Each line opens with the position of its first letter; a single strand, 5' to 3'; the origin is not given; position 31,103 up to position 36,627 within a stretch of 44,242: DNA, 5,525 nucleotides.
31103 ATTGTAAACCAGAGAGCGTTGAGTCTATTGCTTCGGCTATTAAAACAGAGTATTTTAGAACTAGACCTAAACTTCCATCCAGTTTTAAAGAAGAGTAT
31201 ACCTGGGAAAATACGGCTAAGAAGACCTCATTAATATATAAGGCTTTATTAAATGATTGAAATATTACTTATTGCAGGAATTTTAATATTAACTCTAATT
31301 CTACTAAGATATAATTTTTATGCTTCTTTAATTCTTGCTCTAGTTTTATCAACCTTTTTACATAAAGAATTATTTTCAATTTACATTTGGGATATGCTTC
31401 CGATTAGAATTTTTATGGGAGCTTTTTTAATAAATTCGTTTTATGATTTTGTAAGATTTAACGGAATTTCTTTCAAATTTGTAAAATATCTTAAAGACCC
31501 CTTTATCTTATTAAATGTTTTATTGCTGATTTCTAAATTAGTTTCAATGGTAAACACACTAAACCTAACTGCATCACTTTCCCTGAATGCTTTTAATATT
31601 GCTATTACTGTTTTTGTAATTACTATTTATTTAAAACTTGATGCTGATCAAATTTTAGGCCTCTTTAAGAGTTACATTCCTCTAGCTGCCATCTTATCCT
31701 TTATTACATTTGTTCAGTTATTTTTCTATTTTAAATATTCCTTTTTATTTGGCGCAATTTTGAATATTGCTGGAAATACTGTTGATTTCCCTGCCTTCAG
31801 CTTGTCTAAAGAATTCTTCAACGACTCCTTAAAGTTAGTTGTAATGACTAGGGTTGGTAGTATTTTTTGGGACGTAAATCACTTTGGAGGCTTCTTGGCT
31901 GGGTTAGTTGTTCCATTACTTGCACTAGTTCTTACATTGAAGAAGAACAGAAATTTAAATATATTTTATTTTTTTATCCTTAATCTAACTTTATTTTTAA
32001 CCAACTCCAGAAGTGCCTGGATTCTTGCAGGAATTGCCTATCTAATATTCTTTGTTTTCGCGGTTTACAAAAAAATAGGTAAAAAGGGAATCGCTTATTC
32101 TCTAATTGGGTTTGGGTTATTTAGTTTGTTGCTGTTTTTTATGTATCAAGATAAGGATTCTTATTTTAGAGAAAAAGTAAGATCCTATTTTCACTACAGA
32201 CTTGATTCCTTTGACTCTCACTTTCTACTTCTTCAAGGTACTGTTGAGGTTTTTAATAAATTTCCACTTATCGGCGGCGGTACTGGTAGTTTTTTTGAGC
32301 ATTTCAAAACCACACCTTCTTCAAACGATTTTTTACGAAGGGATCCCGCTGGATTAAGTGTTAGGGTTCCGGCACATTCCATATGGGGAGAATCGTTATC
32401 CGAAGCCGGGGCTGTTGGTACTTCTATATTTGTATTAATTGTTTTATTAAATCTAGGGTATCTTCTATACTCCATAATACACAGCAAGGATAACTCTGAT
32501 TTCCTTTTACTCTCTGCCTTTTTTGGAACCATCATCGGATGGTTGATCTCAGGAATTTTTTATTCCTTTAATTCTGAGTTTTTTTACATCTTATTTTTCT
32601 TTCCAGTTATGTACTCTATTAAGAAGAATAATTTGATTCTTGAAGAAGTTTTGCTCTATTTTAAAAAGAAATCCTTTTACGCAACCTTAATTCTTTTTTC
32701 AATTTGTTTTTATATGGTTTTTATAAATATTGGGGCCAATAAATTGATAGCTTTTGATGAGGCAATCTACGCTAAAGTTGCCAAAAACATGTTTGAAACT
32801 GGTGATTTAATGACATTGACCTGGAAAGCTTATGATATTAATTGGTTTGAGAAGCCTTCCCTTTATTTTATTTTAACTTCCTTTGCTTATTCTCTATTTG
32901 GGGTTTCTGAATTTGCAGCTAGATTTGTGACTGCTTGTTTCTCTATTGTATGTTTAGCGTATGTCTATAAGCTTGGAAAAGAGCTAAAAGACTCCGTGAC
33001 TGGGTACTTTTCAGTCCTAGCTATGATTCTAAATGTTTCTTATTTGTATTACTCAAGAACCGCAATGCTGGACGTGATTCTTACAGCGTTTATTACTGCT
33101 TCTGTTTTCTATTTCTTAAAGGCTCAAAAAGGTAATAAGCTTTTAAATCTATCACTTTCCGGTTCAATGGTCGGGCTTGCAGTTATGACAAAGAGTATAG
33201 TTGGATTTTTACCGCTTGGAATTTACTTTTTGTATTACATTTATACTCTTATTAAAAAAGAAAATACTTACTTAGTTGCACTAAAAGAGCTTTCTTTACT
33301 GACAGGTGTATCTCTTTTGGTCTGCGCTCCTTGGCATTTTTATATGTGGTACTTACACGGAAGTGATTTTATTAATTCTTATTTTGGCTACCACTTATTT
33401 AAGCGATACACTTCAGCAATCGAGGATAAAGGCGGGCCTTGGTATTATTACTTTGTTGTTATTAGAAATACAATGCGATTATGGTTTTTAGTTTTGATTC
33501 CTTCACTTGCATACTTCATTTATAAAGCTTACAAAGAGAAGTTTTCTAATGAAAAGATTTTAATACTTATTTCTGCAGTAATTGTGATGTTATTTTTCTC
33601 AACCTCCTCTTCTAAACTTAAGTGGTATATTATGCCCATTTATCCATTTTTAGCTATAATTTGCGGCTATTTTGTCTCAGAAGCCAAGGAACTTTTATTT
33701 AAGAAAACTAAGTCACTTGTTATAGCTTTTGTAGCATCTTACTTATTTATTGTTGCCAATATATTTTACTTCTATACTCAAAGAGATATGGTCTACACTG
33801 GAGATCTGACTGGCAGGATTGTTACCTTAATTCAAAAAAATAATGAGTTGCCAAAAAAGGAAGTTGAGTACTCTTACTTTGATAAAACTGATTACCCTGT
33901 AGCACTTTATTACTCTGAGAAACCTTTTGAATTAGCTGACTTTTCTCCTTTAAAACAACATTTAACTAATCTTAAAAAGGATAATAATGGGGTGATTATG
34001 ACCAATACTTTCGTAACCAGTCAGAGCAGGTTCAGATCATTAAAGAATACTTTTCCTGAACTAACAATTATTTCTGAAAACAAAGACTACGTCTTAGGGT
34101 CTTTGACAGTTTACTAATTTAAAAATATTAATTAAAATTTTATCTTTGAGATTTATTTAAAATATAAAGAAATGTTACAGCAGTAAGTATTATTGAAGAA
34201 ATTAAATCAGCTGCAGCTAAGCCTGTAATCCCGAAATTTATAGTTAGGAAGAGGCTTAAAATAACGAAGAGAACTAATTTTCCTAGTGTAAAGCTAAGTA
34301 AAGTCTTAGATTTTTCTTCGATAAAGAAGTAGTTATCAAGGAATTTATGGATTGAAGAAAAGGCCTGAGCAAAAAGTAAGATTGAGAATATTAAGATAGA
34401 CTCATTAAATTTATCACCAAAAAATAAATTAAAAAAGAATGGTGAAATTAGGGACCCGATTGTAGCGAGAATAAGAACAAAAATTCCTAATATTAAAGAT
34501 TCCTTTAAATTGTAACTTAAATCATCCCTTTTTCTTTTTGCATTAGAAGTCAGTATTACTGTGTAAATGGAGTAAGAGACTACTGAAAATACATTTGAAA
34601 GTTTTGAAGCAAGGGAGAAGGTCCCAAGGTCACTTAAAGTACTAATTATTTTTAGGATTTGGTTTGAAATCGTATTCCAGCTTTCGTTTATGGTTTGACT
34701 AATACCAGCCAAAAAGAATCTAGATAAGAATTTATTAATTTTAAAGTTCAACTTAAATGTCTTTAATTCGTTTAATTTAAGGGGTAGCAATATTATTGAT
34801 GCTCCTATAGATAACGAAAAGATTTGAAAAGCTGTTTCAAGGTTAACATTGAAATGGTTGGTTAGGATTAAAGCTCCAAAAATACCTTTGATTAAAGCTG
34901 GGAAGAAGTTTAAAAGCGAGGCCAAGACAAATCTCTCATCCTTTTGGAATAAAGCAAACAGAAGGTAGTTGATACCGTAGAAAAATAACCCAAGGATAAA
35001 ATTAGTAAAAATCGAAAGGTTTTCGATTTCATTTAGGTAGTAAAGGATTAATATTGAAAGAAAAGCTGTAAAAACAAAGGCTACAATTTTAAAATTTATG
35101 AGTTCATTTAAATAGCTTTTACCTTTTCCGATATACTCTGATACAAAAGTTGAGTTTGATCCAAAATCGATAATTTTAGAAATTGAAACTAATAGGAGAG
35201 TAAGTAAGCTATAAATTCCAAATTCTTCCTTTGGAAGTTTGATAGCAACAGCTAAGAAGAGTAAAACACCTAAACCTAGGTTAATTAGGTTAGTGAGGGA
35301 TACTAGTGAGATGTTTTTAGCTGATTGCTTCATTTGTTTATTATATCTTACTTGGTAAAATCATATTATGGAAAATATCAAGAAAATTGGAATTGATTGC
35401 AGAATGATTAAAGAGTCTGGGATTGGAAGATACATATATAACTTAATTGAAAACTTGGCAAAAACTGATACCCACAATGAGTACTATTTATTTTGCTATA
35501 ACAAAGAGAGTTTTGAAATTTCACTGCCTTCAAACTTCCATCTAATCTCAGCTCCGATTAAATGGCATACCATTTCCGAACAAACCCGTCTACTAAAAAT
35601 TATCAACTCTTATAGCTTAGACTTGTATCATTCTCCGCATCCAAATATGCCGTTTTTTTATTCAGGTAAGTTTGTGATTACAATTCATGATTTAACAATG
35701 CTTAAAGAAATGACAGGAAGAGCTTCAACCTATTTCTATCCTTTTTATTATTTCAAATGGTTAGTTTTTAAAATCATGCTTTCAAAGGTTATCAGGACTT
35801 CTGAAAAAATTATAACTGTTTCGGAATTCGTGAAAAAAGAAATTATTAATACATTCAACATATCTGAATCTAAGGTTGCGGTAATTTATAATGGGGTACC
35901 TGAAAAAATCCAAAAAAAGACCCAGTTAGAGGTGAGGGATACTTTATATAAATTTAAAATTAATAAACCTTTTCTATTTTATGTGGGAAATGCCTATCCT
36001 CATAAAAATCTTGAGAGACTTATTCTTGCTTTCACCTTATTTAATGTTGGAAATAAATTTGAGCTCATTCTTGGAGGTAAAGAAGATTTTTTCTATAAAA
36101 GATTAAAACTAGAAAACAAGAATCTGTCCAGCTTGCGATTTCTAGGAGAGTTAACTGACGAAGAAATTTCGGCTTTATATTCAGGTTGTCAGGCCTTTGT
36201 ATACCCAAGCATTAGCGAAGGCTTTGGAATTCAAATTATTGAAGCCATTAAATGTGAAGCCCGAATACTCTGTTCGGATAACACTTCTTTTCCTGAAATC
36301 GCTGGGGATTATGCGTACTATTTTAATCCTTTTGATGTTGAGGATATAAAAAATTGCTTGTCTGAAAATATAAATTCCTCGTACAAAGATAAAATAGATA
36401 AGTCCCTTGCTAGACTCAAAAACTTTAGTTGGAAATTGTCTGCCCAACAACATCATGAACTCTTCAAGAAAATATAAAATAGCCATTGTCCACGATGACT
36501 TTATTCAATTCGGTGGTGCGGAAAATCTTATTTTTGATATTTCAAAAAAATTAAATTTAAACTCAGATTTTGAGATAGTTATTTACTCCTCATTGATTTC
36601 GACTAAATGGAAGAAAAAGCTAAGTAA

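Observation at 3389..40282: About 37-kb, almost unidirectional glycan super-locus with roughly 21 glycosyltransferase domains, six of them GT-C-type membrane enzymes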

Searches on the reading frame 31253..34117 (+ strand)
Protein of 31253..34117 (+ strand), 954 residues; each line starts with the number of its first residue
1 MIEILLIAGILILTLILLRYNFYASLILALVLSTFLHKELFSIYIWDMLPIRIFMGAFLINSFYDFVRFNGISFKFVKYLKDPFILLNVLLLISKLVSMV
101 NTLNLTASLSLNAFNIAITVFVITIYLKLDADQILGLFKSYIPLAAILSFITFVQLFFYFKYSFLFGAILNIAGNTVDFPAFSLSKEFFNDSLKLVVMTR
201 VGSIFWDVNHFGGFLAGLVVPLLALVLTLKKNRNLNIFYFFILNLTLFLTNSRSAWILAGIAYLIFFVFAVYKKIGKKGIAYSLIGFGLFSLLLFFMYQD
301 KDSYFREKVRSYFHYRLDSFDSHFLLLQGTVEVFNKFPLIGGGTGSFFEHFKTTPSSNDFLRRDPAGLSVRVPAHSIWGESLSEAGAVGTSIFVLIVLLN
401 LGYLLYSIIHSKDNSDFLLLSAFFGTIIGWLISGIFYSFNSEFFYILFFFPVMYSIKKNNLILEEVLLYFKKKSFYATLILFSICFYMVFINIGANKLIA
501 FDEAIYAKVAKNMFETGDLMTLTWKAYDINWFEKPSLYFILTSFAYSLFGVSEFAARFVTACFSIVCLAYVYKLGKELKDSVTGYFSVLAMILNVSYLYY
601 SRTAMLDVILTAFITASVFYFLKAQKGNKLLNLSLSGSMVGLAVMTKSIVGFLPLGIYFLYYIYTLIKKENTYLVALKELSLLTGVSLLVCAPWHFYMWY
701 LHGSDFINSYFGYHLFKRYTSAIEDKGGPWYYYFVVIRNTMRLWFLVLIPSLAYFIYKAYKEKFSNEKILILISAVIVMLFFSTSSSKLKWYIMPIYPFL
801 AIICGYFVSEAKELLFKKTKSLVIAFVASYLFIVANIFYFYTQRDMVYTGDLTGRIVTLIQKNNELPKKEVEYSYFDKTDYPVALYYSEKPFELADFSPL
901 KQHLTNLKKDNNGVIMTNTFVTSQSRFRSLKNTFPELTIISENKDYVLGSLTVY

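Call 5: search_protein_families(library=pfam, proteins=[window:31253-34117:+], max_evalue=0.01)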
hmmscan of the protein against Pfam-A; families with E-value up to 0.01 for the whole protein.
window:31253-34117:+ (954 aa): 4 families
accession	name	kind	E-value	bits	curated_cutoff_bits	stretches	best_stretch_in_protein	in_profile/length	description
PF13231.12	PMT_2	-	1.2e-17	65.1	26.1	1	534-694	2-157/160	Dolichyl-phosphate-mannose-protein mannosyltransferase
PF02366.24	PMT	-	1.3e-15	58.1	22.7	1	480-689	2-231/245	Dolichyl-phosphate-mannose-protein mannosyltransferase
PF04932.20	Wzy_C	-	2.6e-13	50.4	31.7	1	239-394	2-149/149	O-Antigen ligase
PF03901.23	Glyco_transf_22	-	4.3e-05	23.3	23.8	1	553-841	80-365/414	Alg9-like mannosyltransferase family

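Call 10: search_protein_families(library=ncbifam, proteins=[window:31253-34117:+], max_evalue=0.1)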
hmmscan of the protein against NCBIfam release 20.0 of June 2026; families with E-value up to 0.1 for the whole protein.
window:31253-34117:+ (954 aa): 2 families
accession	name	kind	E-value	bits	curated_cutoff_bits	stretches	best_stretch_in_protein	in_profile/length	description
NF009784.2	PRK13279.1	equivalog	3.6e-28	98.5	567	1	473-850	4-378/539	lipid IV(A) 4-amino-4-deoxy-L-arabinosyltransferase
TIGR03663.1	TIGR03663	subfamily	1.4e-08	34.2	126.25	1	490-839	16-370/435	flippase activity-associated protein Agl23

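Call 53: search_solved_structures(query=window:31253-34114:+, max_evalue=1, show_alignments=0)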
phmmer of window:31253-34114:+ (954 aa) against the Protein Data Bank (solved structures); distinct sequences matched with E-value up to 1: 1.
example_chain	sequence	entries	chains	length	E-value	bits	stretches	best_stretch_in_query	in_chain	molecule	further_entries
5ezm_A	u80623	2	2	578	6.5e-27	97.8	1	480-810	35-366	4-amino-4-deoxy-L-arabinose transferase or related glycosyltransferases of PMT family | 4-amino-4-deoxy-L-arabinose (L-Ara4N) transferase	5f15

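Call 61: search_protein_representatives(protein=window:31253-34114:+)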
Query: 954 residues. Proteins with E-value up to 0.001 (for the whole library): 17159; up to 1e-10: 7261; up to 1e-30: 315. The best 150 are listed.
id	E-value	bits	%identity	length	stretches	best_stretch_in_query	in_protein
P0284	0.0e+00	2054.3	100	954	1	1-954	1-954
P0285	1.1e-176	606.7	39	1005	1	2-916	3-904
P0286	3.1e-175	601.9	41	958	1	7-951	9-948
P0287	2.4e-174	599.0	41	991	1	2-948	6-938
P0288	8.1e-174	597.3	48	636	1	317-951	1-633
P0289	1.5e-171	589.7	40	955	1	2-952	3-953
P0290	2.1e-171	589.3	40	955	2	200-949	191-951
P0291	2.3e-169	582.5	40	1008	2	198-951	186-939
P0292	9.1e-158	544.1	39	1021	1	4-950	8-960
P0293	7.6e-147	508.0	38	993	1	2-949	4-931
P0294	3.1e-142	492.7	37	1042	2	2-760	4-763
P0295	1.6e-141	490.4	38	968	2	199-949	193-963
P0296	5.8e-138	478.6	39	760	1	247-950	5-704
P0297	2.8e-128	446.5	36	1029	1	5-937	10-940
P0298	1.9e-124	433.9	36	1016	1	2-906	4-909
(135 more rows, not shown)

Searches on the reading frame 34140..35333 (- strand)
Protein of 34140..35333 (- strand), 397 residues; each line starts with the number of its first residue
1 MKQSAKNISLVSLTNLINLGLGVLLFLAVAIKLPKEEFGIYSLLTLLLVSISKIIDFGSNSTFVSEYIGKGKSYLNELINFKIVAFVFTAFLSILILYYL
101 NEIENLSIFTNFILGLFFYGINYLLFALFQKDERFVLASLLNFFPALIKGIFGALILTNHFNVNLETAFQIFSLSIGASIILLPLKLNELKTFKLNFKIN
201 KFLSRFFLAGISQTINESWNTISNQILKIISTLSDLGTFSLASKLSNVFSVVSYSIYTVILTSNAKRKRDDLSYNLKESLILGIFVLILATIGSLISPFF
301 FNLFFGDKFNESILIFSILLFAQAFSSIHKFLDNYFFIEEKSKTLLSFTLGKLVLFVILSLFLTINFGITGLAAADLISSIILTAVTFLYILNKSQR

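Call 5: search_protein_families(library=pfam, proteins=[window:34140-35333:-], max_evalue=0.01)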
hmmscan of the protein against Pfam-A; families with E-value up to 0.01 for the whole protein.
window:34140-35333:- (397 aa): 1 family
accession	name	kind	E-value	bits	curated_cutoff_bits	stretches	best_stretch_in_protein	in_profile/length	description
PF01943.22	Polysacc_synt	-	1.5e-12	48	28.2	1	5-260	2-266/274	Polysaccharide biosynthesis protein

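Call 23: search_protein_families(library=ncbifam, proteins=[window:34140-35333:-], max_evalue=0.001)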
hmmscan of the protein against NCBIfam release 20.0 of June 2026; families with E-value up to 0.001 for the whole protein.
window:34140-35333:- (397 aa): 0 families

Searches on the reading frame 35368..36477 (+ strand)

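Call 5: search_protein_families(library=pfam, proteins=[window:35368-36477:+], max_evalue=0.01)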
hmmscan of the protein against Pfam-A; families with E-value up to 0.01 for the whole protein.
window:35368-36477:+ (369 aa): 4 families
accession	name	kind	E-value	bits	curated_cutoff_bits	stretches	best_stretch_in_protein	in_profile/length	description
PF00534.26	Glycos_transf_1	-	1.1e-24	87.3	26.4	1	199-337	14-158/172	Glycosyl transferases group 1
PF13439.12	Glyco_transf_4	-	2.1e-17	64.1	28.5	1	18-178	3-167/170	Glycosyltransferase Family 4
PF13692.12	Glyco_trans_1_4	-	1.1e-15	58.5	27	1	201-332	2-137/142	Glycosyl transferases group 1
PF20706.3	GT4-conflict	-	0.0034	16.9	26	1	265-306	273-314/385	Family 4 Glycosyltransferase in conflict systems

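Call 51: search_protein_families(library=ncbifam, proteins=[window:35368-36477:+], max_evalue=1e-10)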
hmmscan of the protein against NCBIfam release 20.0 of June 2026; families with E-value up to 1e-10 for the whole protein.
window:35368-36477:+ (369 aa): 9 families
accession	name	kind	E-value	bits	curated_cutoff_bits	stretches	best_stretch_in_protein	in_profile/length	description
TIGR04047.1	MSMEG_0565_glyc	hypoth_equivalog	2.3e-19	69.7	259.85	1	139-367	133-372/373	MSMEG_0565 family glycosyltransferase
TIGR02149.1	glgA_Coryne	subfamily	6.1e-19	68.4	302.4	1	140-368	140-389/391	glycogen synthase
TIGR03999.1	thiol_BshA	equivalog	1.1e-16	60.8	273.7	1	66-330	67-331/375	N-acetyl-alpha-D-glucosaminyl L-malate synthase BshA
TIGR04157.1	glyco_rSAM_CFB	subfamily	3.2e-16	59.3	400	1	140-312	165-339/406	TIGR04157 family glycosyltransferase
NF053513.1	Gtran_IagA_BgsA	equivalog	3.2e-13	49.4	460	1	133-367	94-329/333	LTA glycolipid anchor biosynthesis glycosyltransferase, IagA/BgsA family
NF047684.1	TeichurnBiosyTuaC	equivalog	3.6e-13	49.2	550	1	4-360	29-380/391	teichuronic acid biosynthesis protein TuaC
NF038295.1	EPS_HpsP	equivalog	1.2e-12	47.5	550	1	158-369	167-387/388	hormogonium polysaccharide biosynthesis glycosyltransferase HpsP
NF041010.1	glycosy_Agl16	equivalog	2.1e-11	43.3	575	1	134-368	123-350/352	glycosylation protein Agl16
NF050063.1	ProtGlycPglJ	equivalog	5e-11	42.4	500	0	129-317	129-310/363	N-acetylgalactosamine-N,N'-diacetylbacillosaminyl-diphospho-undecaprenol 4-alpha-N-acetylgalactosaminyltransferase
